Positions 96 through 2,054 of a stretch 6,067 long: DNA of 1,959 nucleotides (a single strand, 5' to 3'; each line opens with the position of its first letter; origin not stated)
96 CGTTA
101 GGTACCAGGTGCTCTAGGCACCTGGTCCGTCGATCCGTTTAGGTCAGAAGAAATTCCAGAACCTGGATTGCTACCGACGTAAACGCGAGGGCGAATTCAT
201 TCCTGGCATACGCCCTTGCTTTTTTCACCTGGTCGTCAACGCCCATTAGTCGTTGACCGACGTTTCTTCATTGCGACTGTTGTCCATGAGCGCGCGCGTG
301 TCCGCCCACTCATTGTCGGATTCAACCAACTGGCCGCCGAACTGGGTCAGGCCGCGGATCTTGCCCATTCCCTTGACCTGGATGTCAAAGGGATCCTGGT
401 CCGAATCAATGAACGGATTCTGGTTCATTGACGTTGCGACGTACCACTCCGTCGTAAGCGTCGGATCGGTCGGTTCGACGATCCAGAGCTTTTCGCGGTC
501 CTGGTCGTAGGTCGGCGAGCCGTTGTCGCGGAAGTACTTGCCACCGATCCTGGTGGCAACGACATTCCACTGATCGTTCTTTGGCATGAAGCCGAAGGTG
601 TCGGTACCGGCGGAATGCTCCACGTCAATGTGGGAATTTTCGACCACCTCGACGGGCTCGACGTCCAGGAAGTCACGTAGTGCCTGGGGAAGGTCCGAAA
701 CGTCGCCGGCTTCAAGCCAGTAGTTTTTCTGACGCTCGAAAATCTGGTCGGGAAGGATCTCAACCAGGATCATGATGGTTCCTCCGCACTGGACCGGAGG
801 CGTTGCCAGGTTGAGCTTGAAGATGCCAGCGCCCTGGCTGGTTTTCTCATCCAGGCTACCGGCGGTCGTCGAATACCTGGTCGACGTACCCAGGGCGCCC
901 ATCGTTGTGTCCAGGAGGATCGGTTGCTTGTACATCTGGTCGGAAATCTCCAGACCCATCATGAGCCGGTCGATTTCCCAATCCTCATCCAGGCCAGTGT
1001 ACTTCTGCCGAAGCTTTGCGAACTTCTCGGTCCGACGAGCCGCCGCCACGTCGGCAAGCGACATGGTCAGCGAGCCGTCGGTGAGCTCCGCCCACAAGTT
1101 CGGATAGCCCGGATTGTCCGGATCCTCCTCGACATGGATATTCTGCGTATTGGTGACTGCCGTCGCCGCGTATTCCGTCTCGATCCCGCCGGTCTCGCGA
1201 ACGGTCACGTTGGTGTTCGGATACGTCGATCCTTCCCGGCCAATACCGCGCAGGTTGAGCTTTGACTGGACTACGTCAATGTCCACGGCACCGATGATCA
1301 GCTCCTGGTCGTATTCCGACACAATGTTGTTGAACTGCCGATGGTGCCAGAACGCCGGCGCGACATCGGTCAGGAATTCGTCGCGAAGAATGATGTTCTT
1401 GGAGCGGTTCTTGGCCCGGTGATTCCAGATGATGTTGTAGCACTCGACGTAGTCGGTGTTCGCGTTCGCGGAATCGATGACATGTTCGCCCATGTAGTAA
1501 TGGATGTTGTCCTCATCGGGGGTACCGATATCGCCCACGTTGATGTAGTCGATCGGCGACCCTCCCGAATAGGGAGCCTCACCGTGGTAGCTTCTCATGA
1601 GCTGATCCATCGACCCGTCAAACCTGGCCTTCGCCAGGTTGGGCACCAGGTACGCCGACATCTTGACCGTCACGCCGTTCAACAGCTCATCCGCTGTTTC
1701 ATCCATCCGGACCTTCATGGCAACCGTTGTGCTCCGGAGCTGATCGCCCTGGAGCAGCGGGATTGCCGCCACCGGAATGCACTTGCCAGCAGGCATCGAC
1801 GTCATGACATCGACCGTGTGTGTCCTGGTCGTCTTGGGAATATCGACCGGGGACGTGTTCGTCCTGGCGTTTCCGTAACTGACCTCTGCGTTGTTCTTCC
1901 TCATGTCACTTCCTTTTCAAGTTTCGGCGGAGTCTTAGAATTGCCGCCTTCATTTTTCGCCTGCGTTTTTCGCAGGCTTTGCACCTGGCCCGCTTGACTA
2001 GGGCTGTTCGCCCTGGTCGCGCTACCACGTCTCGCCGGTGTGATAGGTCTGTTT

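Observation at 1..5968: About 5-fold, strand-polarised over-representation of CCWGG, with the octamer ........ 9 times on the coding strand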

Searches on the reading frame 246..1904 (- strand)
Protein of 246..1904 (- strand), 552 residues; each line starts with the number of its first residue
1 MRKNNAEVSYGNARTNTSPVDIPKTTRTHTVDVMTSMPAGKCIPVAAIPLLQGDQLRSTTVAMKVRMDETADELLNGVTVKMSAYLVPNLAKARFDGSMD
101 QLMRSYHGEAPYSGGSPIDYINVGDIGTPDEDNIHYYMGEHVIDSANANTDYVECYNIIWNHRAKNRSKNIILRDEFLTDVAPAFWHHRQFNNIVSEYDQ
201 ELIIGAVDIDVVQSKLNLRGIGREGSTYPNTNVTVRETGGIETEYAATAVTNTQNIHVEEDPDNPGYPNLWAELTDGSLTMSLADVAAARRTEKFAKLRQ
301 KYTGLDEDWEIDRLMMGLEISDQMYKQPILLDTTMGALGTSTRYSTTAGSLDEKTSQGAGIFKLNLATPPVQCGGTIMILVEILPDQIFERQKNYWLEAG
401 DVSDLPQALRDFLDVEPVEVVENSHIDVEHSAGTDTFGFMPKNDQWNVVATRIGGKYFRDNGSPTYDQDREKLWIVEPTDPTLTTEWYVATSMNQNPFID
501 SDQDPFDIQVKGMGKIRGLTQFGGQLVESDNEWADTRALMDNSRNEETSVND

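Call 3: search_protein_families(library=pfam, proteins=[window:246-1904:-], max_evalue=0.01)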
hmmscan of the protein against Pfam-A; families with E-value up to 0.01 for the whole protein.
window:246-1904:- (552 aa): 0 families

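Call 4: search_protein_families(library=phrogs, proteins=[window:246-1904:-], max_evalue=0.01)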
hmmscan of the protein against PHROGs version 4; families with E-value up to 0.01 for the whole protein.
window:246-1904:- (552 aa): 1 family
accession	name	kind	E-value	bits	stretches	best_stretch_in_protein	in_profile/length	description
phrog_514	-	head and packaging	3e-06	27.2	1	18-492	17-477/531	major head protein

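Call 15: search_dna_similar(query=window:246-1904:-, collection=phages, mode=protein, max_rows=30)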
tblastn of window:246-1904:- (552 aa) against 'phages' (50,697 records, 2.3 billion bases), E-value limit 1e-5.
Records with a match: 79; places in all: 79; records where one place covers at least 80% of the query: 70.
Best place of each record, by identity: <60% 79.
By first word of the organism name: Rhizobium 27; Tortoise 18; Microviridae 12; Flyfo 11; Roseobacter 6; Rattus 2; Apis 2; Eel 1.
By host as written in the record: Gopherus morafkai 18; Ciona robusta 12; Pteropus tonganus 11; Roseobacter sp. FZCC0023 5; Rhizobium etli T3_5 2; Rhizobium etli T3_4 2; Rhizobium etli T1_10 2; Rattus norvegicus 2; and 24 more.
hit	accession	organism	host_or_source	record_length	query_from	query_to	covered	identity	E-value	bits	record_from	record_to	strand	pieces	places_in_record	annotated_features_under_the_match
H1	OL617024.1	Flyfo microvirus Tbat2_105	Pteropus tonganus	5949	9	544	97%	41.1%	5e-130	423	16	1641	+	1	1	major capsid protein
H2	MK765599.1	Tortoise microvirus 47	Gopherus morafkai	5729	27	547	94%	41.2%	3e-131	426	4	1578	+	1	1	major capsid protein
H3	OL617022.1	Flyfo microvirus Tbat2_98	Pteropus tonganus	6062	13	533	94%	40.8%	2e-126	413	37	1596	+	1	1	major capsid protein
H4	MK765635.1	Tortoise microvirus 82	Gopherus morafkai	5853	8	544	97%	39.5%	6e-130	422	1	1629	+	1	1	major capsid protein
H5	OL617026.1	Flyfo microvirus Tbat2_110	Pteropus tonganus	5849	17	547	96%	39.5%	6e-125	408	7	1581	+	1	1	major capsid protein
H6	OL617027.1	Flyfo microvirus Tbat2_112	Pteropus tonganus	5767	13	538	95%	39.8%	4e-124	406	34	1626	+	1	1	major capsid protein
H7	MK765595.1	Tortoise microvirus 43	Gopherus morafkai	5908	14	533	94%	39.8%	1e-121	399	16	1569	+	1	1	major capsid protein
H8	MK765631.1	Tortoise microvirus 78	Gopherus morafkai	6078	14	533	94%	39.1%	5e-121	397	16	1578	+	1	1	major capsid protein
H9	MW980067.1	Rhizobium phage RHEph17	Rhizobium etli sv. phaseoli N741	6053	14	529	93%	38.9%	7e-107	357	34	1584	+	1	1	putative major capsid protein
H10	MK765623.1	Tortoise microvirus 70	Gopherus morafkai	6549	12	541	96%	37.7%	1e-99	336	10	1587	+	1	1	major capsid protein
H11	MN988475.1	Rhizobium phage RHph_TM3_3_5B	Rhizobium etli T3_5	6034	14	529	93%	38.5%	1e-106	356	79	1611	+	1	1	putative major capsid protein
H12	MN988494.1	Rhizobium phage RHph_TM3_3_12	Rhizobium etli T3_12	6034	14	529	93%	38.5%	1e-106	356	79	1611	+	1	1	putative major capsid protein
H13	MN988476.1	Rhizobium phage RHph_TM1_7A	Rhizobium etli T1_7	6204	13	544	96%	37.4%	1e-113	377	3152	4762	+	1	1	putative major capsid protein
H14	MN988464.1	Rhizobium phage RHph_TM24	Rhizobium etli N113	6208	13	544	96%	37.4%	1e-113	376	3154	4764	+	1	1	putative major capsid protein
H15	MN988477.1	Rhizobium phage RHph_TM32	Rhizobium etli N871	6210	13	544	96%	37.4%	1e-113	376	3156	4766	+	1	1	putative major capsid protein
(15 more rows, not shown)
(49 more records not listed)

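Call 16: find_related_loci(query=window:246-1904:-, collection=genome_contigs, flank=10000)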
Query window:246-1904:- (552 aa) in genome_contigs; peptide patterns used: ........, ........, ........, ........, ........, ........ (x = any residue, [..] = any of these).
15 stretches matched a pattern, but none encodes a relative of the query by tblastn (E <= 1e-3).

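Call 17: find_related_loci(query=window:246-1904:-, collection=viral_contigs, flank=7000)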
Query window:246-1904:- (552 aa) in viral_contigs; peptide patterns used: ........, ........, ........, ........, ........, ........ (x = any residue, [..] = any of these).
No stretch of DNA in the collection matches any of the patterns.

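Call 18: find_homologous_proteins(query=window:246-1904:-, max_evalue=1e-20)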
Query window:246-1904:- (552 aa): 129 proteins with E <= 1e-20 among 8000 candidates; the best 120 are listed.
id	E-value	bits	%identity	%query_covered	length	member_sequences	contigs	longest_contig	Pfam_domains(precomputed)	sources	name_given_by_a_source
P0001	0.0e+0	1270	100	100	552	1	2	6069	-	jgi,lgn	jgi:hypothetical protein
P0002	1.1e-219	749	60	100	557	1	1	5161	-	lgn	-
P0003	2.1e-135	470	42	95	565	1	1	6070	-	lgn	-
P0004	7.9e-132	459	40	98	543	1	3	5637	-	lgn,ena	-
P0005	2.3e-131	457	41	99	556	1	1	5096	-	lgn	-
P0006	2.4e-131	457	42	95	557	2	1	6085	-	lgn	-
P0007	1.1e-129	452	42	94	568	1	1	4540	-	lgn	-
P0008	2.6e-129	450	41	96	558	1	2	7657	-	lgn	-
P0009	2.9e-127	444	42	97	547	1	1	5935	-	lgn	-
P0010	8.7e-127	442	41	94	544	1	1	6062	-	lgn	-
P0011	1.1e-126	442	41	94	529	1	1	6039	-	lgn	-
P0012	2.3e-126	441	42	93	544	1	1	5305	-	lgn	-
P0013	2.7e-126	440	41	97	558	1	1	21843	-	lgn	-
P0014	5.6e-126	439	42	94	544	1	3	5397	-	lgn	-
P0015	1.5e-123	431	41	94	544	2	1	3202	-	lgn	-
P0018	5.6e-121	423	39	96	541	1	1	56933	-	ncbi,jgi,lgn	jgi:hypothetical protein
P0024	1.7e-118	415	40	95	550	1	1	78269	-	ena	-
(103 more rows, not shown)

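Call 19: find_encoding_contigs(protein=P0001, flank=10000)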
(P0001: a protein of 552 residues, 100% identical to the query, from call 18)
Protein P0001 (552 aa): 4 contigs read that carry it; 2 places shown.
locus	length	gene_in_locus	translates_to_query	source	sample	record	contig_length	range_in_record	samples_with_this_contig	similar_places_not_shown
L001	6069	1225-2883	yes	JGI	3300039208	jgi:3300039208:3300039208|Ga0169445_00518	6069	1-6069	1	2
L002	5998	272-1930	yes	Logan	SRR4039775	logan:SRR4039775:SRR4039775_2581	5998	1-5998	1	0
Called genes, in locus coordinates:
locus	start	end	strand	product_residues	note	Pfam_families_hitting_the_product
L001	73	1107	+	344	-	-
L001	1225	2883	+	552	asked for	-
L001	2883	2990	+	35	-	-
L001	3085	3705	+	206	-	-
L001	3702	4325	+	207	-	-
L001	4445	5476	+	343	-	PF23343:REP_ORF2-G2P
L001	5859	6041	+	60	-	-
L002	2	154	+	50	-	?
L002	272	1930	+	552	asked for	-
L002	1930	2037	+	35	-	-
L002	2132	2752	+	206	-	-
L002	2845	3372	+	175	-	-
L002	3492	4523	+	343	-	PF23343:REP_ORF2-G2P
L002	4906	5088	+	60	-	-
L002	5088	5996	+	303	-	?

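Call 20: find_encoding_contigs(protein=P0002, flank=10000)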
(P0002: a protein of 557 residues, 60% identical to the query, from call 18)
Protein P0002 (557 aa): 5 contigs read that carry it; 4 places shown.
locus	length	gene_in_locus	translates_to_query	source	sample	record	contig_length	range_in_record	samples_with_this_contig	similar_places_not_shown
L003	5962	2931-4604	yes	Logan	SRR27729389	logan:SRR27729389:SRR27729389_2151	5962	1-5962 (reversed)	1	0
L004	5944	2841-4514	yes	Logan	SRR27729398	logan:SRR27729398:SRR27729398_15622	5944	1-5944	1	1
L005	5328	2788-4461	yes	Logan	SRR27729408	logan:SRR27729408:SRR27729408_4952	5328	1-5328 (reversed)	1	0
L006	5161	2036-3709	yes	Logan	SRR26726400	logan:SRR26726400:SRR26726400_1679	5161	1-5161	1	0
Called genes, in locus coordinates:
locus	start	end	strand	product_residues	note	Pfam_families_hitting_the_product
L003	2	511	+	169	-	?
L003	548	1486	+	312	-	PF23343:REP_ORF2-G2P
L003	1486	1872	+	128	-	-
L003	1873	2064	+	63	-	-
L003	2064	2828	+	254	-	-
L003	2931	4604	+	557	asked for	-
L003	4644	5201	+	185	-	-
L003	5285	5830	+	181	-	-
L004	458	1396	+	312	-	PF23343:REP_ORF2-G2P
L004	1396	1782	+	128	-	-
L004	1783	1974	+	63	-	-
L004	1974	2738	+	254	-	-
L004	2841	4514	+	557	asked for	-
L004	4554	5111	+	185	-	-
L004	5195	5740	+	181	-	-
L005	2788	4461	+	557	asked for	-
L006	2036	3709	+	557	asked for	-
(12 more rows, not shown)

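Call 22: find_encoding_contigs(protein=P0003, flank=10000, max_places=2)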
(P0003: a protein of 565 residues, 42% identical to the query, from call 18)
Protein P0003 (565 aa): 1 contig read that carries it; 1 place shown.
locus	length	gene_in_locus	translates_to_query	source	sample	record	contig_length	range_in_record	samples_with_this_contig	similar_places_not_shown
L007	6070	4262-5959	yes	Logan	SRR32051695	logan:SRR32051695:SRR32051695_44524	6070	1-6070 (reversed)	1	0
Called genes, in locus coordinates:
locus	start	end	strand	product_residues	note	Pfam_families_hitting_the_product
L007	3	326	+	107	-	?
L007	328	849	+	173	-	-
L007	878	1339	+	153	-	-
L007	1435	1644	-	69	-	-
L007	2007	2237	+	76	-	-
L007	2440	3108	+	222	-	-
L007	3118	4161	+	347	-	-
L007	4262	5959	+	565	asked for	-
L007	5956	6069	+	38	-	?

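Call 23: find_encoding_contigs(protein=P0018, flank=10000, max_places=2)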
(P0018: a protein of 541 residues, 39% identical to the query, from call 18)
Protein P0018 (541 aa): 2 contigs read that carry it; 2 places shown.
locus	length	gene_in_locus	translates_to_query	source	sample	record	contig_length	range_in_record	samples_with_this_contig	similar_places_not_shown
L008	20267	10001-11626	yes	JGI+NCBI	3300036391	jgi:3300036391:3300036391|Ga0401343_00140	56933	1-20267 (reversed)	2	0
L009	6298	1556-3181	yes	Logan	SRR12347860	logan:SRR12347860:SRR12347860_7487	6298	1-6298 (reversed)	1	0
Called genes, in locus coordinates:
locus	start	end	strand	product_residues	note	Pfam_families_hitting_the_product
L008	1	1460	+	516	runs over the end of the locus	PF00133:tRNA-synt_1, PF01406:tRNA-synt_1e (weak), PF09334:tRNA-synt_1g, PF00133:tRNA-synt_1, PF08264:Anticodon_1 (faint), PF19303:Anticodon_3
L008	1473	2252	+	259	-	PF01026:TatD_DNase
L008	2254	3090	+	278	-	PF00753:Lactamase_B, PF23023:Anti-Pycsar_Apyc1 (weak), PF12706:Lactamase_B_2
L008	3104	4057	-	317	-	PF01259:SAICAR_synt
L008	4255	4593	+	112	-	PF12840:HTH_20, PF01022:HTH_5, PF13412:HTH_24 (weak)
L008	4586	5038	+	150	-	PF08327:AHSA1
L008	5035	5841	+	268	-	PF01488:Shikimate_DH (weak), PF00106:adh_short, PF13561:adh_short_C2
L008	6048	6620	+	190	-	-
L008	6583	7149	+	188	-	-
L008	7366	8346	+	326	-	PF23343:REP_ORF2-G2P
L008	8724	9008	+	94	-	-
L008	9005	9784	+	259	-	-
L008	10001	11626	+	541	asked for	-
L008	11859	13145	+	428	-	PF00890:FAD_binding_2 (weak), PF01266:DAO, PF01494:FAD_binding_3 (weak), PF13450:NAD_binding_8 (weak)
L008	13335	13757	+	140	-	PF16156:DUF4864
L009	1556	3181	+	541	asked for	-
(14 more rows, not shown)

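Call 24: find_encoding_contigs(protein=P0024, flank=10000, max_places=2)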
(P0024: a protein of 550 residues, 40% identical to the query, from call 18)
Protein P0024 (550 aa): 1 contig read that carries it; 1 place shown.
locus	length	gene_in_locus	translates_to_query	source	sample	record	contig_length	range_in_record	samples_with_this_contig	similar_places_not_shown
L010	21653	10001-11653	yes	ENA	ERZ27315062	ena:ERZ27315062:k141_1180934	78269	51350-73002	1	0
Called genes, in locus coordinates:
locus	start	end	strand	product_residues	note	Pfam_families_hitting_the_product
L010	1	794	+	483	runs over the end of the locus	PF00072:Response_reg, PF00158:Sigma54_activat, PF14532:Sigma54_activ_2, PF07724:AAA_2 (weak), PF07728:AAA_5, PF25601:AAA_lid_14, PF02954:HTH_8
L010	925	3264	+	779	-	PF19312:NtrY_N, PF00672:HAMP (weak), PF00512:HisKA, PF02518:HATPase_c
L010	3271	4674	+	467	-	PF00072:Response_reg, PF00158:Sigma54_activat, PF14532:Sigma54_activ_2, PF25601:AAA_lid_14, PF02954:HTH_8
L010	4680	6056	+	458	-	PF00070:Pyr_redox (faint), PF02254:TrkA_N, PF02558:ApbA (faint), PF03807:F420_oxidored (faint), PF07992:Pyr_redox_2 (faint), PF02080:TrkA_C, PF02254:TrkA_N, PF02080:TrkA_C, +1 more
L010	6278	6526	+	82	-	PF17209:Hfq, PF21979:Hfq_1 (weak)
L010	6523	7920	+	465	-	PF13167:GTP-bdg_N, PF16360:GTP-bdg_M, PF01926:MMR_HSR1, PF19275:HflX_C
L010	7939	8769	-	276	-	PF01503:PRA-PH (faint), PF03819:MazG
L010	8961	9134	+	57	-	-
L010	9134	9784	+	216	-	-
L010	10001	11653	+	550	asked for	-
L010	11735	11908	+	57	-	-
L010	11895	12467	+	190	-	-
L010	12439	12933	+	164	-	PF13539:Peptidase_M15_4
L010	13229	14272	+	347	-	PF23343:REP_ORF2-G2P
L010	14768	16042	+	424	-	PF03734:YkuD, PF01471:PG_binding_1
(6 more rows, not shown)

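Call 25: find_encoding_contigs(protein=P0013, flank=10000, max_places=2)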
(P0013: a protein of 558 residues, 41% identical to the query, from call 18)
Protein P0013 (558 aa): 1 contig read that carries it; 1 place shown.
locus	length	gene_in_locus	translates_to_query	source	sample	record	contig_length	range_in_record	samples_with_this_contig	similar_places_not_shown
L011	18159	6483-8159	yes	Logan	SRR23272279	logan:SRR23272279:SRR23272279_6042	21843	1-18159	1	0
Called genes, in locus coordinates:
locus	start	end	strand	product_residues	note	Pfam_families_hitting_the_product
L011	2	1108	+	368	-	?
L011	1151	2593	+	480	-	PF02386:TrkH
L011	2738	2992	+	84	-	PF17209:Hfq, PF21979:Hfq_1 (weak)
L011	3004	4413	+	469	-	PF13167:GTP-bdg_N, PF02421:FeoB_N (faint), PF16360:GTP-bdg_M, PF03193:RsgA_GTPase (faint), PF01926:MMR_HSR1, PF19275:HflX_C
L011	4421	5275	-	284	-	PF01503:PRA-PH (faint), PF03819:MazG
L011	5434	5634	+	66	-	-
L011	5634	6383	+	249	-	-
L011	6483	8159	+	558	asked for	-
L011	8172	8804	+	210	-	-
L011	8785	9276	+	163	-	PF02557:VanY (weak), PF13539:Peptidase_M15_4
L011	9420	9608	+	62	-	-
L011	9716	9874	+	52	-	-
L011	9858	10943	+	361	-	PF23343:REP_ORF2-G2P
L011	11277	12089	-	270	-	PF12706:Lactamase_B_2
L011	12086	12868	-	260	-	PF01026:TatD_DNase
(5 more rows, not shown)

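Call 29: find_related_loci(query=A1, collection=viral_contigs, flank=7000)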
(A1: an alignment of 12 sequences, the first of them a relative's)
Query A1 (552 aa) in viral_contigs; peptide patterns used: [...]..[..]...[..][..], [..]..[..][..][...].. (x = any residue, [..] = any of these).
204 stretches matched a pattern; 185 encode a relative of the query (tblastn E <= 1e-3); the best 80 are kept; 80 distinct loci.
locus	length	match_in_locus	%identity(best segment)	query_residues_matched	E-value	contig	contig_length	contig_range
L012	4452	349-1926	41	11-533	6e-139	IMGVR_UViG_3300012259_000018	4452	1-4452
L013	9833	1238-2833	39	14-533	3e-124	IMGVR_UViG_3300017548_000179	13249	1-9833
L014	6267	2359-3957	39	11-535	2e-120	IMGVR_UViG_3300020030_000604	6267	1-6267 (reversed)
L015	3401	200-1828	37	8-547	9e-119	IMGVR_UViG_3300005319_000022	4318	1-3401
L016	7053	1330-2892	39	14-533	7e-116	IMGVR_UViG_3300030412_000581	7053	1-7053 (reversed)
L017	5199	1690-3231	38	17-544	1e-113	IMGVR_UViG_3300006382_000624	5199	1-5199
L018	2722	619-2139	38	17-544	6e-117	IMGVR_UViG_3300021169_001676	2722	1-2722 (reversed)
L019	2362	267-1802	38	17-544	6e-117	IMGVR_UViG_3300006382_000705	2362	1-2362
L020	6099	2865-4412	37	17-544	7e-111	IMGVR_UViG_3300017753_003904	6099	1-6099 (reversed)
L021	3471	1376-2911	38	17-544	9e-114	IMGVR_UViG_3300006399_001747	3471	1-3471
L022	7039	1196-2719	37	17-544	6e-111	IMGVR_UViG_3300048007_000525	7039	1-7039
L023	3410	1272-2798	38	17-544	5e-113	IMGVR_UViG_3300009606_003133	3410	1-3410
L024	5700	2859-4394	38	17-544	3e-110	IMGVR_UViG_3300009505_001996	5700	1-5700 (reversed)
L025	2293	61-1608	37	17-544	1e-115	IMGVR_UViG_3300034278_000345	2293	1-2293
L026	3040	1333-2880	37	17-544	3e-113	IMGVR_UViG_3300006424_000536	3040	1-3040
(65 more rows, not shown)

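Call 30: find_related_loci(query=A1, collection=genome_contigs, flank=10000)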
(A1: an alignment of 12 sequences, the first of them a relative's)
Query A1 (552 aa) in genome_contigs; peptide patterns used: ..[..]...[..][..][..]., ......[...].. (x = any residue, [..] = any of these).
36 stretches matched a pattern; 15 encode a relative of the query (tblastn E <= 1e-3); 15 distinct loci.
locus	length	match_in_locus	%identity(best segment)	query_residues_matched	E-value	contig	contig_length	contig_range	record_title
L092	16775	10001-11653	40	2-544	8e-138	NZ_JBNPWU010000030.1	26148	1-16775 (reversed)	Aminobacter sp. BE82 Ga0454509_30, whole genome shotgun sequence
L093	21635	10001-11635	40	2-544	9e-136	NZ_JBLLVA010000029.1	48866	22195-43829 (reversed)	Pseudaminobacter sp. NGMCC 1.201702 Scaffold29, whole genome shotgun sequence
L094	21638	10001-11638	40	5-547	2e-132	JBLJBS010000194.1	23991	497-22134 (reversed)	MAG: Aquamicrobium sp. isolate FCR1252_Bin.3_exc Bin.3.NODE_458_length_23991_cov_10.594168, whole genome shotgun sequenc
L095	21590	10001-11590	40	13-544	2e-126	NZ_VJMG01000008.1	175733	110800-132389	Rhizobium straminoryzae strain SM12 SM12_contig_8_1, whole genome shotgun sequence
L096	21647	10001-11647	41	9-547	8e-139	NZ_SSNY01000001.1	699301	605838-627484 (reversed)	Mesorhizobium composti strain CC-YTH430 contig01, whole genome shotgun sequence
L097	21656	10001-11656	39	13-552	4e-125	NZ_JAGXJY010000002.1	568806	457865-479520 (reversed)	Mesorhizobium sp. GbtcB19 B19_2, whole genome shotgun sequence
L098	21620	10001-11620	38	12-544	9e-125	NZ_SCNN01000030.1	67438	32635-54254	Mesorhizobium comanense strain 3P27G6 NODE_30_length_67438_cov_8.994772, whole genome shotgun sequence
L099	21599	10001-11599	40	14-547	1e-123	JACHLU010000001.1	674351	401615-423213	Agrobacterium vitis strain S00303 Ga0436345_01, whole genome shotgun sequence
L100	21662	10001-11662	38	9-551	3e-123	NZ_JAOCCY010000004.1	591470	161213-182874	Agrobacterium sp. GD03872 4, whole genome shotgun sequence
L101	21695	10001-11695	38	2-544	1e-116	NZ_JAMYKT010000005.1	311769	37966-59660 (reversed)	Mesorhizobium sp. M1428 M1428_contig00005, whole genome shotgun sequence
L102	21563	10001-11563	38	14-541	2e-113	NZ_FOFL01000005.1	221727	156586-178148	Devosia sp. YR412, whole genome shotgun sequence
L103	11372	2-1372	35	96-533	3e-95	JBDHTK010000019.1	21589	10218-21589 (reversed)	MAG: Devosia sp. isolate AS-MESO-3CA.353 NODE_10466_length_21589_cov_3.467088, whole genome shotgun sequence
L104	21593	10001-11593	39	13-534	8e-123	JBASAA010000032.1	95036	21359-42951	MAG: Mesorhizobium sp. isolate MFD12186_ilm_asm_bin6 k127_14424, whole genome shotgun sequence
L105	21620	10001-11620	35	13-544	3e-114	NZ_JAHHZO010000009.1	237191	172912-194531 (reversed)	Rhizobium sp. CSW-27 contig00009, whole genome shotgun sequence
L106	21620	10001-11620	41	9-547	6e-137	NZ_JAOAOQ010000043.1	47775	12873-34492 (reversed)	Aquibium sp. ELW1220 ELW1220_scaffold43, whole genome shotgun sequence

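Call 42: find_related_loci(query=A2, collection=metagenome_contigs, flank=10000)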
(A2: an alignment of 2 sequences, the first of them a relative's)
Query A2 (552 aa) in metagenome_contigs; peptide patterns used: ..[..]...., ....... (x = any residue, [..] = any of these).
256 stretches matched a pattern, but none encodes a relative of the query by tblastn (E <= 1e-3).
